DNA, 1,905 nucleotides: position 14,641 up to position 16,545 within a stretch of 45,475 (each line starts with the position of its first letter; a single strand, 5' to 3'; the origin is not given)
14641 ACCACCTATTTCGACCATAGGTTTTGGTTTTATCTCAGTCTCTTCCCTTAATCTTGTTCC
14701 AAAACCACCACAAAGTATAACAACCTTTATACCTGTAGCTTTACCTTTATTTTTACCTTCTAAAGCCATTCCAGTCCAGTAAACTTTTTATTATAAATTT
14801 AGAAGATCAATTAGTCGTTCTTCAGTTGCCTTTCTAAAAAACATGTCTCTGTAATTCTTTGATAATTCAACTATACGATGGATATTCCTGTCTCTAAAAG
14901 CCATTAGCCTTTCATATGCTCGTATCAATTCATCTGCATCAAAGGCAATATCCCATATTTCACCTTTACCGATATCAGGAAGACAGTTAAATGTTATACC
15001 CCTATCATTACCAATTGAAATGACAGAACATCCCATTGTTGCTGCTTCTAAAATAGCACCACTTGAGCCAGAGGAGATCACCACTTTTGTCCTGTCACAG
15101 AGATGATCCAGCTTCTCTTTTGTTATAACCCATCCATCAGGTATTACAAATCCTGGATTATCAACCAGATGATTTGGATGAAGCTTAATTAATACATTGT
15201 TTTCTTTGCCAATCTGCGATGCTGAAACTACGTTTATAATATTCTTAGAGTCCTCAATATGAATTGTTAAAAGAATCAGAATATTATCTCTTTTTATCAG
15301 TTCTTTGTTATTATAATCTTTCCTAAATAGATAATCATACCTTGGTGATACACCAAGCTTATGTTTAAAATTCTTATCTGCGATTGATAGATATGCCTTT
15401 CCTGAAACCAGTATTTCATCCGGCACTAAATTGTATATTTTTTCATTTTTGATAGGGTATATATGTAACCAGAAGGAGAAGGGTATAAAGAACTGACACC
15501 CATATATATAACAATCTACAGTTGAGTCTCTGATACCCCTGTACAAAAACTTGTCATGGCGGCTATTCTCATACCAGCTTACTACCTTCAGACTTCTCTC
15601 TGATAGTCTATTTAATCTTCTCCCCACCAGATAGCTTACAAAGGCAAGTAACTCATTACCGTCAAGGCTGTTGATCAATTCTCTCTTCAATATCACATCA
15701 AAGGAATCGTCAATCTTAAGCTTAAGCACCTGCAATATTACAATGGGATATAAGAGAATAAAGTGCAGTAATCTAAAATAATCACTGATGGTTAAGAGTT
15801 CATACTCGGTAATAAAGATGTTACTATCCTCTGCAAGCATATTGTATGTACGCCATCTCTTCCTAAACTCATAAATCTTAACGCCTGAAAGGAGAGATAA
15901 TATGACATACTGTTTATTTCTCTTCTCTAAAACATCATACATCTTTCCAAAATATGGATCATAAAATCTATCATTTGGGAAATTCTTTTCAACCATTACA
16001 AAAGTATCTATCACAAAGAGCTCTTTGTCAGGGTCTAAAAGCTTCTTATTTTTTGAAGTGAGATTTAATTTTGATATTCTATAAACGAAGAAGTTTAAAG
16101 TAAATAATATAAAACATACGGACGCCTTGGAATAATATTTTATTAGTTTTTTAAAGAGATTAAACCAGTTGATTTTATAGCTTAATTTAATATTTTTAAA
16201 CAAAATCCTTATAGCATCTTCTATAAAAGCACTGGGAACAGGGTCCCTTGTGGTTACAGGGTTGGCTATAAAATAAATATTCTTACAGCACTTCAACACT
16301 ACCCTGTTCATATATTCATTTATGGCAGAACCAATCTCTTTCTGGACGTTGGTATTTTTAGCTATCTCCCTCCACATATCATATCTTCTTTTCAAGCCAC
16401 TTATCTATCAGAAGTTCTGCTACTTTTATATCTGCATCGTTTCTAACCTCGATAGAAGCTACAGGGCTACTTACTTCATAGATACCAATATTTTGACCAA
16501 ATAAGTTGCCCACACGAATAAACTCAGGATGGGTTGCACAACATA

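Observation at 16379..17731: GT2-cytidylyltransferase fusion B shows degenerate catalytic motifs in both halves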

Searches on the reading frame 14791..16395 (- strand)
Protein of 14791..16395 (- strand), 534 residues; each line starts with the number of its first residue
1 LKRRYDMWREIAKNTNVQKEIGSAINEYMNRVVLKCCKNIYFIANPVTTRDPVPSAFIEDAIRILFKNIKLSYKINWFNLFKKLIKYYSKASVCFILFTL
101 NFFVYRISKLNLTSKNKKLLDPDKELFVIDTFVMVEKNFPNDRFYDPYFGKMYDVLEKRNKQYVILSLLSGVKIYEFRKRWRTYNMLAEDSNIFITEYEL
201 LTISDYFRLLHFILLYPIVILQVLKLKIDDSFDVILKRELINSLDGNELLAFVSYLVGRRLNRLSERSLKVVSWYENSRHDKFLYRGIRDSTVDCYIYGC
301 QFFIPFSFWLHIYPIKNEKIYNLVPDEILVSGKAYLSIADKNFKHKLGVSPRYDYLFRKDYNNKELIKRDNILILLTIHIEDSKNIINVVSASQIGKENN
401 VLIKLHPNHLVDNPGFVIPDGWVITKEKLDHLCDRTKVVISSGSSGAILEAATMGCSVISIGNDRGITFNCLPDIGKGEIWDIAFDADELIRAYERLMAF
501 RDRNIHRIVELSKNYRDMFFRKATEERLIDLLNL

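Call 3: search_protein_families(library=pfam, proteins=[window:14791-16395:-], max_evalue=0.01)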
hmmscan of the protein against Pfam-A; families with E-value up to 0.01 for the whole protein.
window:14791-16395:- (534 aa): 1 family
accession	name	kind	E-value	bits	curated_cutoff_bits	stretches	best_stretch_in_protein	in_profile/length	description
PF14423.12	Imm5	-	0.0057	17.3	25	1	2-69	19-74/186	Immunity protein Imm5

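Call 4: search_protein_families(library=ncbifam, proteins=[window:14791-16395:-], max_evalue=0.01)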
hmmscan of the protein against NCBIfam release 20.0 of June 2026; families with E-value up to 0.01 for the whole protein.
window:14791-16395:- (534 aa): 1 family
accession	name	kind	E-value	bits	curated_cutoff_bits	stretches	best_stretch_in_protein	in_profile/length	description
TIGR04326.1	O_ant_LIC13510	subfamily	7e-06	24.7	250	1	236-475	303-558/602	TIGR04326 family surface carbohydrate biosynthesis protein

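Call 50: search_solved_structures(query=window:14791-16395:-, max_evalue=5)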
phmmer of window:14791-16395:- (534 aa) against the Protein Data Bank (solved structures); distinct sequences matched with E-value up to 5: 2.
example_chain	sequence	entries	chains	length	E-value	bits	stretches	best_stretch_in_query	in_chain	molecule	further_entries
1i4w_A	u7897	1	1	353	0.048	15.8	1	108-200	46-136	MITOCHONDRIAL REPLICATION PROTEIN MTF1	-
6ymv_B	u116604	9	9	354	0.048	15.8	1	108-200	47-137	Mitochondrial transcription factor 1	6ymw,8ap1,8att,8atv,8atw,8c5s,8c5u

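Call 78: search_protein_families(library=pfam, proteins=[window:14791-16395:-], max_evalue=1)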
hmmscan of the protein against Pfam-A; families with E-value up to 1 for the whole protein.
window:14791-16395:- (534 aa): 1 family
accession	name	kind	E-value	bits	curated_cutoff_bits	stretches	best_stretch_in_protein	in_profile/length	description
PF14423.12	Imm5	-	0.0057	17.3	25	1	2-69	19-74/186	Immunity protein Imm5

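Call 79: find_homologous_proteins(query=window:14791-16395:-, max_evalue=1e-10)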
Query window:14791-16395:- (534 aa): 20 proteins with E <= 1e-10 among 8000 candidates.
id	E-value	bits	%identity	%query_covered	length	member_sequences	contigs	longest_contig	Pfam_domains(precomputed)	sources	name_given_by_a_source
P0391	0.0e+0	1188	100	99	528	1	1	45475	-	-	-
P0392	6.2e-181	621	52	99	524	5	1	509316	-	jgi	-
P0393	2.0e-171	590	49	99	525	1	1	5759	-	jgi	jgi:hypothetical protein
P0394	1.1e-149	518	47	99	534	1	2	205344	-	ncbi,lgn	-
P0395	9.5e-139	482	54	75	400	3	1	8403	-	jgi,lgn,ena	-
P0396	8.4e-138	479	43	99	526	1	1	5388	-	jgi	-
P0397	6.1e-124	433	40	96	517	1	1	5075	-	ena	-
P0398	1.5e-121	425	41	96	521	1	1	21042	-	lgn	-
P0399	3.6e-121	424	40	99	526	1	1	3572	-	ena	-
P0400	8.1e-116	406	42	96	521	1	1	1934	-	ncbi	-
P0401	1.7e-115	405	41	96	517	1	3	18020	-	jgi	jgi:hypothetical protein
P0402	7.4e-113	396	40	96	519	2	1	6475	-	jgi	jgi:hypothetical protein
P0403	1.1e-111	393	40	95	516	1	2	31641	-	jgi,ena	-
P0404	1.4e-109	386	39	96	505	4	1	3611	-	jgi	jgi:hypothetical protein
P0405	1.7e-66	243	34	96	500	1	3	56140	-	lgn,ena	-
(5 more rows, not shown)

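Call 88: predict_structure(alignment_id=A6)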
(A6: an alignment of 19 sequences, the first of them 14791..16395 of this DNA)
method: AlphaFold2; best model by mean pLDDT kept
length: 534 residues; sequences in the alignment: 19
mean_pLDDT: 90.7   pTM: 0.89
mean pLDDT of the five models: 90.7, 90.0, 89.5, 88.7, 87.6
residues with pLDDT >= 90: 387; 70-90: 127; 50-70: 17; < 50: 3
segments of 3 or more residues with pLDDT < 50: none
pLDDT, mean of each block of 10 residues (from residue 1): 71 90 95 94 90 89 87 86 95 97 94 64 93 87 91 94 93 92 94 92 97 95 90 93 88 96 92 94 96 95 86 93 96 88 93 90 92 91 92 89 80 72 92 96 86 96 86 93 96 97 96 95 94 88
secondary structure, 60 per line:
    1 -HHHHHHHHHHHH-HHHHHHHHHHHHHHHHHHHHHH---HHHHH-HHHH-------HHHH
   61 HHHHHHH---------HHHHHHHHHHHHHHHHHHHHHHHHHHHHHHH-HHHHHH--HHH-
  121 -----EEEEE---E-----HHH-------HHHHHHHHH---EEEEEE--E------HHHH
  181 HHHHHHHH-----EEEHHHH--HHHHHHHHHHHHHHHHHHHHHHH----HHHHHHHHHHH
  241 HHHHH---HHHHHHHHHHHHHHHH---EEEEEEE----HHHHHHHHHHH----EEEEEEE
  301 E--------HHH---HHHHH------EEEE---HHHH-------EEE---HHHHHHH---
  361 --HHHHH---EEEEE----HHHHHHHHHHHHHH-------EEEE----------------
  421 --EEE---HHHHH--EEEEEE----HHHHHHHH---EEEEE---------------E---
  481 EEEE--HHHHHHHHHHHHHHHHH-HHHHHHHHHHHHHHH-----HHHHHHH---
elements in order: H2-13 H15-36 H40-44 H46-49 H57-67 H77-107 H109-114 E126-130 H150-158 E162-167 H177-188 E194-196 H197-200 H203-225 H230-245 H249-264 E268-274 H279-289 E294-301 H316-320 E327-330 H334-337 E345-347 H351-357 H363-367 E371-375 H380-393 E401-404 E423-425 H429-433 E436-441 H446-453 E457-461 E481-484 H487-503 H505-519 H525-531

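Call 90: fold_search(model_id=the predicted structure, library=pdb)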
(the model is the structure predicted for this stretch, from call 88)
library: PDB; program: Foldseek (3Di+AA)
matches with E <= 10: 1064; with E <= 0.001: 264
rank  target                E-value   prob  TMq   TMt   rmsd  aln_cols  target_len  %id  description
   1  8sfy                  4.3e-07  1.00  0.38  0.46   9.5       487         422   11  Crystal structure of TuUGT202A2 (Tetur22g00270) in complex with UDP-glucose (released 2023-09-13)
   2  8va1_D                6.1e-07  1.00  0.40  0.38   9.9       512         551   16  S. aureus TarL H300N in complex with CDP-ribitol (single tetramer) (released 2024-04-03)
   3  3mbo_F                6.8e-07  1.00  0.37  0.49   9.8       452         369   13  Crystal Structure of the Glycosyltransferase BaBshA bound with UDP and L-malate (released 2010-09-29)
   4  8sfu_A                7.2e-07  1.00  0.39  0.47  10.3       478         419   10  Crystal structure of TuUGT202A2 (Tetur22g00270) in complex with naringin (released 2023-09-13)
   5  2iya_B                7.2e-07  1.00  0.36  0.46   9.1       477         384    7  The crystal structure of macrolide glycosyltransferases: A blueprint for antibiotic engineering (released 2007-03-27)
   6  6j31_B                8.0e-07  1.00  0.40  0.52   8.9       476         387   10  Crystal Structure Analysis of the Glycotransferase of kitacinnamycin (released 2020-01-15)
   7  8sfw                  8.4e-07  1.00  0.38  0.45   9.9       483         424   12  Crystal structure of TuUGT202A2 (Tetur22g00270) in complex with quercetin (released 2024-04-17)
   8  7vm0_A                8.8e-07  1.00  0.37  0.49  10.0       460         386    8  Crystal structure of YojK from B.subtilis in complex with UDP (released 2022-10-12)
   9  8sfu_B                9.3e-07  1.00  0.38  0.46  10.3       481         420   10  Crystal structure of TuUGT202A2 (Tetur22g00270) in complex with naringin (released 2023-09-13)
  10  6pnt                  1.0e-06  1.00  0.37  0.44   9.6       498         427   10  Structural Characterization of UDP-glycosyltransferase from Tetranychus Urticae (released 2020-07-08)
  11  3fro_A                1.1e-06  1.00  0.38  0.44   9.9       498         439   11  Crystal structure of Pyrococcus abyssi glycogen synthase with open and closed conformations (released 2010-01-12)
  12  8sft_D                1.3e-06  1.00  0.36  0.44  10.8       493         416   12  Crystal structure of TuUGT202A2 (Tetur22g00270) in complex with kaempferol (released 2024-04-17)
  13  6j31_A                1.4e-06  1.00  0.40  0.52   8.1       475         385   10  Crystal Structure Analysis of the Glycotransferase of kitacinnamycin (released 2020-01-15)
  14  3l7j_C                1.4e-06  1.00  0.36  0.44  10.2       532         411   11  Structure of the Wall Teichoic Acid Polymerase TagF, H444N variant (released 2010-04-28)
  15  8wp5                  1.8e-06  1.00  0.42  0.46   8.8       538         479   11  Crystal structure of LbUGT1 in complex with UDP (released 2024-05-22)
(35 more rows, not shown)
